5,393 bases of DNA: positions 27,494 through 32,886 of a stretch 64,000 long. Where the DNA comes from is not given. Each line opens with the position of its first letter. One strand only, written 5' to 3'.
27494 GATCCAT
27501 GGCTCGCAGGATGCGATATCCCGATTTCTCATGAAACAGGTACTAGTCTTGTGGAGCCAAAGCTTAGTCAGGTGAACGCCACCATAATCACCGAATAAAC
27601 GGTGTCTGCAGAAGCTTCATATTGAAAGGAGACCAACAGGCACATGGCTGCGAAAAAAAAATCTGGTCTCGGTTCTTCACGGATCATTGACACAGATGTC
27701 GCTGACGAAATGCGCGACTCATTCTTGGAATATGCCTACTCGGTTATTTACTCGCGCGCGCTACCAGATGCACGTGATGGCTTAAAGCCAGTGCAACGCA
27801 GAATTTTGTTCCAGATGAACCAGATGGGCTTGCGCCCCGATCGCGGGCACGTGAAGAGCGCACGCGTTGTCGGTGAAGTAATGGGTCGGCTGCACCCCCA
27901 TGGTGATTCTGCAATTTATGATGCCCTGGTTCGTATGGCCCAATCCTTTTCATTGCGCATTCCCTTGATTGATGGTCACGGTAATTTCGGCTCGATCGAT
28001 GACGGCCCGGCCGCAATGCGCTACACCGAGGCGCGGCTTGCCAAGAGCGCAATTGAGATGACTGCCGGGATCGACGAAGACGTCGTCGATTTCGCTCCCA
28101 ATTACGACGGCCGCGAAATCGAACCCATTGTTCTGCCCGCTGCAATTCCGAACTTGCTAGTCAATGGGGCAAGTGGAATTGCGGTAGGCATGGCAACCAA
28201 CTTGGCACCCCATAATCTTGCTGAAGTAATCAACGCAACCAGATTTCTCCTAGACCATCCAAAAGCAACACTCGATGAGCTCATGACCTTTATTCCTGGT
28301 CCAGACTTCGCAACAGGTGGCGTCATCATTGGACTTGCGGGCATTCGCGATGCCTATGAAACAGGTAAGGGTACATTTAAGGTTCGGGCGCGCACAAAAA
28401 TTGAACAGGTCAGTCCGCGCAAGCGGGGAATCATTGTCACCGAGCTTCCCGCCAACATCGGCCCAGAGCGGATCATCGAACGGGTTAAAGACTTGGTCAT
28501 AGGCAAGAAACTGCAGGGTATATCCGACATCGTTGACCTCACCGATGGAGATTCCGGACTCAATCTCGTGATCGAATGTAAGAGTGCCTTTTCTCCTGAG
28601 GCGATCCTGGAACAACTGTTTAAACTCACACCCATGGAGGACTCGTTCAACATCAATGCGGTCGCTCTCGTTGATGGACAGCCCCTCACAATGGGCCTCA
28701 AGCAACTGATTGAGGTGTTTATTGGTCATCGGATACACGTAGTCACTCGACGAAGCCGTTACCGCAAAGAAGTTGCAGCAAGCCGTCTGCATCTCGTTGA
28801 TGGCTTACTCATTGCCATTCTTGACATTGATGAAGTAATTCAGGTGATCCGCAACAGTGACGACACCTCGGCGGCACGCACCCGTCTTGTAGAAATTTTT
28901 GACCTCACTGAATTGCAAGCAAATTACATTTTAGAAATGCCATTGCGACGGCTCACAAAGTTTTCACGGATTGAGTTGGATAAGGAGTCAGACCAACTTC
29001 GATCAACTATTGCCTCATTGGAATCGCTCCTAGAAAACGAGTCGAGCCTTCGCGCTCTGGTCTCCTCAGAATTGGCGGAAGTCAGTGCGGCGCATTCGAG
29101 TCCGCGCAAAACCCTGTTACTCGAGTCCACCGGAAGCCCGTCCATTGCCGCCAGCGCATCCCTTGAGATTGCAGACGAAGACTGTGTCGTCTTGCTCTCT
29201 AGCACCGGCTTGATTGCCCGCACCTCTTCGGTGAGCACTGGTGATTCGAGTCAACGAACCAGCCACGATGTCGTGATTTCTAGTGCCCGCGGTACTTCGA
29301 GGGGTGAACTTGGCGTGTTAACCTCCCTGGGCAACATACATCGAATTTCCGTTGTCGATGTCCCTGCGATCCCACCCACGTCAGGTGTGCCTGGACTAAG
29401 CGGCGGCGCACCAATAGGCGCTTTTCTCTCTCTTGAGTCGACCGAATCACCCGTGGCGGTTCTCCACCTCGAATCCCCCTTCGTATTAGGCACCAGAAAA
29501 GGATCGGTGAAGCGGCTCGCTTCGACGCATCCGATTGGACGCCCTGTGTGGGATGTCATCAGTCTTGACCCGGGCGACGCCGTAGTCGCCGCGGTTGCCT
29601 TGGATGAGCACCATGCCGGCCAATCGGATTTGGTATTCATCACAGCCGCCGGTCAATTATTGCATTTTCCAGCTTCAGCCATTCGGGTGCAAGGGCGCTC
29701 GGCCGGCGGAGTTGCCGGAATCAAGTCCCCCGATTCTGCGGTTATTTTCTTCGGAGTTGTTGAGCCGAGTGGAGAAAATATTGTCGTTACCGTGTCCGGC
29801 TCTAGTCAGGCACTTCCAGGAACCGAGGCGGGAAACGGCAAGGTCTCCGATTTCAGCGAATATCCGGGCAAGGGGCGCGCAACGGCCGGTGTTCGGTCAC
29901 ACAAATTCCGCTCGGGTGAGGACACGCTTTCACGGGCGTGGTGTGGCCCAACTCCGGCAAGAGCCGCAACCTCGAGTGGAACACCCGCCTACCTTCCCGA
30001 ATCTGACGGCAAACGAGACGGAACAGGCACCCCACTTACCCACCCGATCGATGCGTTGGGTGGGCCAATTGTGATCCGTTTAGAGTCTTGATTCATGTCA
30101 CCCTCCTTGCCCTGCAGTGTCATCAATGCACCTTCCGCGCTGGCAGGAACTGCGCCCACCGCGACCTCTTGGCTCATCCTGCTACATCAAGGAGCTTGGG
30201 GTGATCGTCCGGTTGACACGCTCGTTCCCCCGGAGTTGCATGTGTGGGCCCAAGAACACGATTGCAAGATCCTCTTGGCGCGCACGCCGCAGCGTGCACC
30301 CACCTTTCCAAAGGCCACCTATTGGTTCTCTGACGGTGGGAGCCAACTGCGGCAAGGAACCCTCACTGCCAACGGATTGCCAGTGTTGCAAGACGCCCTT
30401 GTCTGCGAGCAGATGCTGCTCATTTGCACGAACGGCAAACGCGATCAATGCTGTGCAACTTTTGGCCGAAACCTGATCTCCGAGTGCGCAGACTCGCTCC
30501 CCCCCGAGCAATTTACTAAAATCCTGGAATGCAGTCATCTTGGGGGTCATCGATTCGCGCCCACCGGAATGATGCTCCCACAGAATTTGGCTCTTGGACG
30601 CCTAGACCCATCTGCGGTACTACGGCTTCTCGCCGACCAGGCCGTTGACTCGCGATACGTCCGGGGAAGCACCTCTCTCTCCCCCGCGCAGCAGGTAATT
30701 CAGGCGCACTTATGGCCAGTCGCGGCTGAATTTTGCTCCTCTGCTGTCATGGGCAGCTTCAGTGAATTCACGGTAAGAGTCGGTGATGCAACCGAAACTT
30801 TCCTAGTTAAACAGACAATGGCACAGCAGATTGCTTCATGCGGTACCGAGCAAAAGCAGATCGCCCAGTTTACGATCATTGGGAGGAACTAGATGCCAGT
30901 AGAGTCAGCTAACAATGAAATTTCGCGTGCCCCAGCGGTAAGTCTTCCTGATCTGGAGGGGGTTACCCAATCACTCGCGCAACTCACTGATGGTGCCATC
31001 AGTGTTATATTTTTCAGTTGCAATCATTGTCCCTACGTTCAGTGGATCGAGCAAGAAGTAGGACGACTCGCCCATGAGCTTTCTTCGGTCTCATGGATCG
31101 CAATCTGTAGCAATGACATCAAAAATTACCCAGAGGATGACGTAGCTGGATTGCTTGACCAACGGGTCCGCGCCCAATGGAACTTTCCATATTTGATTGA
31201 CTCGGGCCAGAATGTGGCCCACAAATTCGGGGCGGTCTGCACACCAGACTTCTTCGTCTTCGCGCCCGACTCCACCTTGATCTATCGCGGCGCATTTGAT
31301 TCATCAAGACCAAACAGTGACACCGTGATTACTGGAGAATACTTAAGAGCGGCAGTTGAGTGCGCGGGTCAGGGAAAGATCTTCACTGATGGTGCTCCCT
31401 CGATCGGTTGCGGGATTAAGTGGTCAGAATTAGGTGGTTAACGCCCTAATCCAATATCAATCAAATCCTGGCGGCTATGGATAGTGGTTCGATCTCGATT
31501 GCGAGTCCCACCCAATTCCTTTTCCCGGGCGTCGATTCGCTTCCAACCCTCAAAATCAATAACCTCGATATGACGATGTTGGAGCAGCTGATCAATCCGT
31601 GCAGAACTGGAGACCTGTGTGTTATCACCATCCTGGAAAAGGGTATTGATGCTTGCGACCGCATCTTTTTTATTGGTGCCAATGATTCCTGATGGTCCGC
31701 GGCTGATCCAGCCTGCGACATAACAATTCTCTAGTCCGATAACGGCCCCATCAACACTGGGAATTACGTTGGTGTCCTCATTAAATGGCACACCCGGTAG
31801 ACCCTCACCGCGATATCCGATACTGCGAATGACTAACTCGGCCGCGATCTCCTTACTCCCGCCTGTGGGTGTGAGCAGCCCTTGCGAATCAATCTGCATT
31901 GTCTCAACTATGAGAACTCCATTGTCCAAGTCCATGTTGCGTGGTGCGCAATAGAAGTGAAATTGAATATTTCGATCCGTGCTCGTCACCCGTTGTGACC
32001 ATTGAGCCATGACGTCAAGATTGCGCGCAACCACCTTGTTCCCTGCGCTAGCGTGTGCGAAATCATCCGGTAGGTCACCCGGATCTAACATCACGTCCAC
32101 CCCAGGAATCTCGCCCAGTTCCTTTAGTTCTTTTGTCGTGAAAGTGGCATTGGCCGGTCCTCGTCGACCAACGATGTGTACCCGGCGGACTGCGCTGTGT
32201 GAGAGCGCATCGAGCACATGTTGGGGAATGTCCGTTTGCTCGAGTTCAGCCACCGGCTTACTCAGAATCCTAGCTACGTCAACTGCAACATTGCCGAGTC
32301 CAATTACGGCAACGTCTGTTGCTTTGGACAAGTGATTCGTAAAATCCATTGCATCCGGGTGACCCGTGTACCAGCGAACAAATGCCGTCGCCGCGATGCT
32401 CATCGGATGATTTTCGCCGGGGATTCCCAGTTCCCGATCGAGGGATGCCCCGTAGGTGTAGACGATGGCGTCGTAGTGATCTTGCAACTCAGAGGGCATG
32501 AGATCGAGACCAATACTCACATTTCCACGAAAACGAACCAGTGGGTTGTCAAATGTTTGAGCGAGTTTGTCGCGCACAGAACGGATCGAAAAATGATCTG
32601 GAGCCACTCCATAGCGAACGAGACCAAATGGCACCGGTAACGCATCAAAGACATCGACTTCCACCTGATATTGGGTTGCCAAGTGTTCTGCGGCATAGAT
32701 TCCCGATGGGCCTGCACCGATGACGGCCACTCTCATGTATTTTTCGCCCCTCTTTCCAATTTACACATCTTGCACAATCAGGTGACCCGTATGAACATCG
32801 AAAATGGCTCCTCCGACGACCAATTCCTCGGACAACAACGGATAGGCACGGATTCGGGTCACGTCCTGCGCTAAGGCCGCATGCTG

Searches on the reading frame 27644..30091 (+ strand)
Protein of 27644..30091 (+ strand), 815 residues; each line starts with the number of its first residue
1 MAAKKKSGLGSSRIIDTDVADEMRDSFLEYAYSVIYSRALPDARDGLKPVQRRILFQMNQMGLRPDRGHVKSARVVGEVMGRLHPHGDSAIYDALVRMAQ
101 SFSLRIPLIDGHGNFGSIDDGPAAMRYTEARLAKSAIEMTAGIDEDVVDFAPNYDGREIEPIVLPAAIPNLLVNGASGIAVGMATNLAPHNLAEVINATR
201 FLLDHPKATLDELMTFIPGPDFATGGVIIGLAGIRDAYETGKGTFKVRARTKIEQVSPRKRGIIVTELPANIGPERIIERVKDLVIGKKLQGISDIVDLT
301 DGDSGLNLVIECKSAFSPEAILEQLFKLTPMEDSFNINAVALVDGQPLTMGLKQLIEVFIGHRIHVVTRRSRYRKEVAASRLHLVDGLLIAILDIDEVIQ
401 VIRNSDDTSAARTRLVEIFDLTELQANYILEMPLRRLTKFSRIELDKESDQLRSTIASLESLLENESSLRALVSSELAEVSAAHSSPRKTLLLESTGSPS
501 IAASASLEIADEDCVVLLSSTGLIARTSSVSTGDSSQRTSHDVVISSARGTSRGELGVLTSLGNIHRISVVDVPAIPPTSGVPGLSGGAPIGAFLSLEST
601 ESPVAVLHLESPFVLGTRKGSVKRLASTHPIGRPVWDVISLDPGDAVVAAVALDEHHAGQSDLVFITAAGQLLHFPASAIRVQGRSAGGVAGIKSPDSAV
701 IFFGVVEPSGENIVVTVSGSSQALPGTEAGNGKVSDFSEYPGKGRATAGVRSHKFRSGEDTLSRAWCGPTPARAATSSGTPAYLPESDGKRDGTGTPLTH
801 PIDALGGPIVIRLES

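Call 33: search_protein_families(library=pfam, proteins=[window:27644-30091:+], max_evalue=0.00001)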
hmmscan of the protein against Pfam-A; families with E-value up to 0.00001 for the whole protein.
window:27644-30091:+ (815 aa): 2 families
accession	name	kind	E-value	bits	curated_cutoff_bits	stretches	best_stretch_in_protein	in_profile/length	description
PF00521.26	DNA_topoisoIV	-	9.1e-151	503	31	1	38-477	1-431/432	DNA gyrase/topoisomerase IV, subunit A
PF03989.18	DNA_gyraseA_C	-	3.9e-13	49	27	1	662-694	2-34/48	DNA gyrase C-terminal domain, beta-propeller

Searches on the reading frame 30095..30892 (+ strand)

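Call 35: search_protein_families(library=pfam, proteins=[window:30095-30892:+], max_evalue=0.00001)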
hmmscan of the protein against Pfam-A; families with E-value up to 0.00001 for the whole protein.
window:30095-30892:+ (265 aa): 1 family
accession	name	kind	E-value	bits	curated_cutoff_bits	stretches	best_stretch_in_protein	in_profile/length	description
PF06999.17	Suc_Fer-like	-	1.5e-19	71.2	34.9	1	103-185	94-181/191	Sucrase/ferredoxin-like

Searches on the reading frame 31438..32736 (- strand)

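Call 35: search_protein_families(library=pfam, proteins=[window:31438-32736:-], max_evalue=0.00001)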
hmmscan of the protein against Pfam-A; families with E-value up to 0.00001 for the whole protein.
window:31438-32736:- (432 aa): 2 families
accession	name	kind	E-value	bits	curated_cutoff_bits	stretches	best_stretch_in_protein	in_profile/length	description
PF07992.20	Pyr_redox_2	-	2.6e-09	37.4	26.1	1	1-163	1-166/291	Pyridine nucleotide-disulphide oxidoreductase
PF13450.12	NAD_binding_8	-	1e-06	29.4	21.9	1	5-47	1-42/68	NAD(P)-binding Rossmann-like domain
